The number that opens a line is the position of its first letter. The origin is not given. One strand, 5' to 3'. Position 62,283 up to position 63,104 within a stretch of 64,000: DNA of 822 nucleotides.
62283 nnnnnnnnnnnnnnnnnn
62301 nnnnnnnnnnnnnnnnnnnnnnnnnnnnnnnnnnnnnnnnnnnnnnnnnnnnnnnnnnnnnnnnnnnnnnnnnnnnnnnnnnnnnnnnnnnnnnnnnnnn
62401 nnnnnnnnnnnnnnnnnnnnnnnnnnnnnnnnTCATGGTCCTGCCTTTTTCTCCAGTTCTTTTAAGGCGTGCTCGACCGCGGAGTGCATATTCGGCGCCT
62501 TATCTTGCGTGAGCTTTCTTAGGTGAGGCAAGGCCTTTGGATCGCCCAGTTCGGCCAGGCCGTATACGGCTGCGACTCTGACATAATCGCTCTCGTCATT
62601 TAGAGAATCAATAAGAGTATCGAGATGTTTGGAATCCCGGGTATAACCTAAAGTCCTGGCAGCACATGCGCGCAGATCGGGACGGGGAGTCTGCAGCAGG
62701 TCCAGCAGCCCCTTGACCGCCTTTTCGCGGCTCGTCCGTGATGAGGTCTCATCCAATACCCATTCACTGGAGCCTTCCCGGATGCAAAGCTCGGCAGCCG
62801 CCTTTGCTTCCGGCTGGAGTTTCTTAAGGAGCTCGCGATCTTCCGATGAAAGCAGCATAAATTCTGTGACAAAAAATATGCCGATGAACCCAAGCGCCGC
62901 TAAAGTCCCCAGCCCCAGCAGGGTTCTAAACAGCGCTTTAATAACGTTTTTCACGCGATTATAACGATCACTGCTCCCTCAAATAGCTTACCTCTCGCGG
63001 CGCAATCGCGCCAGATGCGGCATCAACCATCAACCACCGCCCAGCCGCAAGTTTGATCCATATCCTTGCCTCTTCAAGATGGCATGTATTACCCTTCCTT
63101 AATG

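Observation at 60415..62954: Five-gene overlapping operon of small membrane proteins bracketed by two membrane-anchored HEAT-repeat proteins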

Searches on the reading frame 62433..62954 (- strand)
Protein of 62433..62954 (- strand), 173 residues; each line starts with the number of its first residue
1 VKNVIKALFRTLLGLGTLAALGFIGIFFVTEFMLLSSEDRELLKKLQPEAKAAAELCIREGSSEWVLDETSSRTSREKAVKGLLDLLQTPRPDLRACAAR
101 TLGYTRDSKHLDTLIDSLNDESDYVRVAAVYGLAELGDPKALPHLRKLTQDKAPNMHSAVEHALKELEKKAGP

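Call 3: search_protein_families(library=pfam, proteins=[window:62433-62954:-], max_evalue=1)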
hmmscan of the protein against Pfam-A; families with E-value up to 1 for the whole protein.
window:62433-62954:- (173 aa): 9 families
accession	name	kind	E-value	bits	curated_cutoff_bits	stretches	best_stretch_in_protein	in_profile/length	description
PF13646.12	HEAT_2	-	1.5e-17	64.1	27.7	1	81-164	2-87/88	HEAT repeats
PF02985.28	HEAT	-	2.1e-08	34.1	23.5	1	111-137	2-28/31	HEAT repeat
PF03130.22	HEAT_PBS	-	1.6e-07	31.5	20.9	1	125-151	1-27/27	PBS lyase HEAT-like repeat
PF12717.13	Cnd1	-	1.2e-05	25.8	26.4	1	94-171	2-89/162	non-SMC mitotic condensation complex subunit 1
PF13513.12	HEAT_EZ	-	2e-05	25.5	27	1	79-103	29-53/55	HEAT-like repeat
PF00514.29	Arm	-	0.0033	17.9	20.6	0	78-104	12-38/41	Armadillo/beta-catenin-like repeat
PF10363.15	RTP1_C1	-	0.0075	16.8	25.9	1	103-151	34-82/112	Required for nuclear transport of RNA pol II C-terminus 1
PF21581.3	SCD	-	0.038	14.7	27.5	0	109-150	30-72/75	Stromalin conservative domain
PF01602.26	Adaptin_N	-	0.19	10.7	37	1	75-142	262-335/524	Adaptin N terminal region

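Call 20: search_protein_families(library=ncbifam, proteins=[window:62433-62954:-], max_evalue=1)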
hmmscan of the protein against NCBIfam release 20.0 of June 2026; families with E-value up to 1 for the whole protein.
window:62433-62954:- (173 aa): 9 families
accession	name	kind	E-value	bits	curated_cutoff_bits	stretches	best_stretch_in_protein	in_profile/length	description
NF058502.1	phyc_lyase_CpcE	equivalog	1.7e-08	34.3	330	1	93-155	57-119/260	C-phycocyanin alpha-cysteine-84 phycocyanobilin lyase subunit CpcE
NF045915.1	PhycobilmeDegNblB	equivalog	9.9e-08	31.8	300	1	101-170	122-191/214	phycobilisome degradation protein NblB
NF007244.0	PRK09687.1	equivalog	4.2e-07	29.5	275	1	72-147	154-232/285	putative lyase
TIGR02270.1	TIGR02270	subfamily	1.2e-05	24.5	206.8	1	83-164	152-233/410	TIGR02270 family protein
NF058515.1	phyc_lyase_CpcF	equivalog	5e-05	23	220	1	77-153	59-136/200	C-phycocyanin alpha-cysteine-84 phycocyanobilin lyase subunit CpcF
NF058505.1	phyc_lyase_CpeY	equivalog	0.00072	18.3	600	1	100-170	327-400/419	C-phycoerythrin alpha-cysteine-82 phycoerythrobilin lyase CpeY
NF010374.0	PRK13800.1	equivalog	0.0028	15.9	1196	1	77-138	621-682/898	fumarate reductase/succinate dehydrogenase flavoprotein subunit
NF045662.1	DVU0298_fam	equivalog_domain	0.0033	17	75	1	111-154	147-190/213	DVU0298 family protein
NF006501.0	PRK08937.3-1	equivalog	0.05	13.6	310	1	95-141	48-94/191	adenylosuccinate lyase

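Call 21: search_protein_families(library=padloc, proteins=[window:62433-62954:-], max_evalue=1)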
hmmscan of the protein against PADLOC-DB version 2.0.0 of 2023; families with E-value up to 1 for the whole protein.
window:62433-62954:- (173 aa): 3 families
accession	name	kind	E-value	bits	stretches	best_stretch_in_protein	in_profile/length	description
PDLC02919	HEAT-ARM_XIII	-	5e-09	32.1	1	78-164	886-962/1972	-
PDLC02973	WGR_XIII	-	0.0024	14.4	1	77-162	127-214/973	-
PDLC01150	HEAT_CxxC_PDDEXK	-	0.018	12.3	0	74-104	54-85/288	HEAT_CxxC_PD-DEXK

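Call 22: search_protein_families(library=phrogs, proteins=[window:62433-62954:-], max_evalue=1)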
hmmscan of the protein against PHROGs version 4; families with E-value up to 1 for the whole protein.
window:62433-62954:- (173 aa): 1 family
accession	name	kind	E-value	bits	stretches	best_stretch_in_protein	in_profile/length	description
phrog_32867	-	unknown function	0.074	14.4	1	18-45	10-37/53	-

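Call 24: find_homologous_proteins(query=window:62433-62954:-, max_evalue=0.001)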
Query window:62433-62954:- (173 aa): 1 proteins with E <= 0.001 among 327 candidates.
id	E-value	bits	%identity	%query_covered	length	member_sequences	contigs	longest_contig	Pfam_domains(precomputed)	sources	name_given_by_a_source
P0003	5.2e-106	369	100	100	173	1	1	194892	PF12717.14,PF02985.29,PF03130.23,PF13513.13,PF13646.13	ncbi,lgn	ncbi:MAG: HEAT repeat domain-containing protein [Elusimicrobiota bacterium]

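Call 33: search_solved_structures(query=window:62433-62954:-, max_evalue=0.01)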
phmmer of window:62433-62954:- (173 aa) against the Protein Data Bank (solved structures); distinct sequences matched with E-value up to 0.01: 30.
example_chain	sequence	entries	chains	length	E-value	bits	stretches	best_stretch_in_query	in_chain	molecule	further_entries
9sah_A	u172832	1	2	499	1e-42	149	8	79-166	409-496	E4-NB2 synthetic fusion protein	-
6ft5_A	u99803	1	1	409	9e-37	129.7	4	76-161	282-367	alphaRep A3_A3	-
6fsq_A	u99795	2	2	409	4.2e-31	111.3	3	73-152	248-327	alphaRep A3_bGFPD | A3_bGFPD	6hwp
4zv6_A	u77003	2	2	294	6.4e-30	107.4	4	77-145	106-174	AlphaRep-7 | alpha-Rep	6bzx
4xl5_C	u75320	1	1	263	4.3e-25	91.7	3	77-156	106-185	bGFP-A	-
6veh_A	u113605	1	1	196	7.1e-23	84.5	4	77-152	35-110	HEAT repeat domain-containing protein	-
3ltm_A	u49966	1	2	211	3.9e-21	78.9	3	77-163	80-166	Alpha-Rep4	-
3ltj_A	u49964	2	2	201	1.9e-18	70.1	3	95-151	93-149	AlphaRep-4 | bA3-2: binder of A3 protein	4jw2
6gwc_C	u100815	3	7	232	1.7e-17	67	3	76-152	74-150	iE5 ALPHAREP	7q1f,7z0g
9rhz_A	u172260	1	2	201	1.6e-16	63.9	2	77-152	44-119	ALPHAREP bE5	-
4xvp_D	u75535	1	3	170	6.9e-16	61.8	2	77-150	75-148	BGFP-C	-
7p0h_A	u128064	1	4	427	1e-15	61.3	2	77-151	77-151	Helicobacter pylori ComF fused to an artificial alphaREP crystallization helper (named B2)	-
8aw4_A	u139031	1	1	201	1.1e-15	61.1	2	77-167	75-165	ALPHAREP bB-E3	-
8aw4_B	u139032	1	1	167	4.5e-15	59.2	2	77-142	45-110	ALPHAREP bGFPD-YY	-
5dcq_A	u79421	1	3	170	1.4e-13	54.4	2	77-150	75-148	artificial repeat proteins (alphaREP3)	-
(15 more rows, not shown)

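Call 53: find_related_loci(query=window:62433-62954:-, collection=viral_contigs, flank=5000)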
Query window:62433-62954:- (173 aa) in viral_contigs; peptide patterns used: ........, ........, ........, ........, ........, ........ (x = any residue, [..] = any of these).
15 stretches matched a pattern, but none encodes a relative of the query by tblastn (E <= 1e-3).
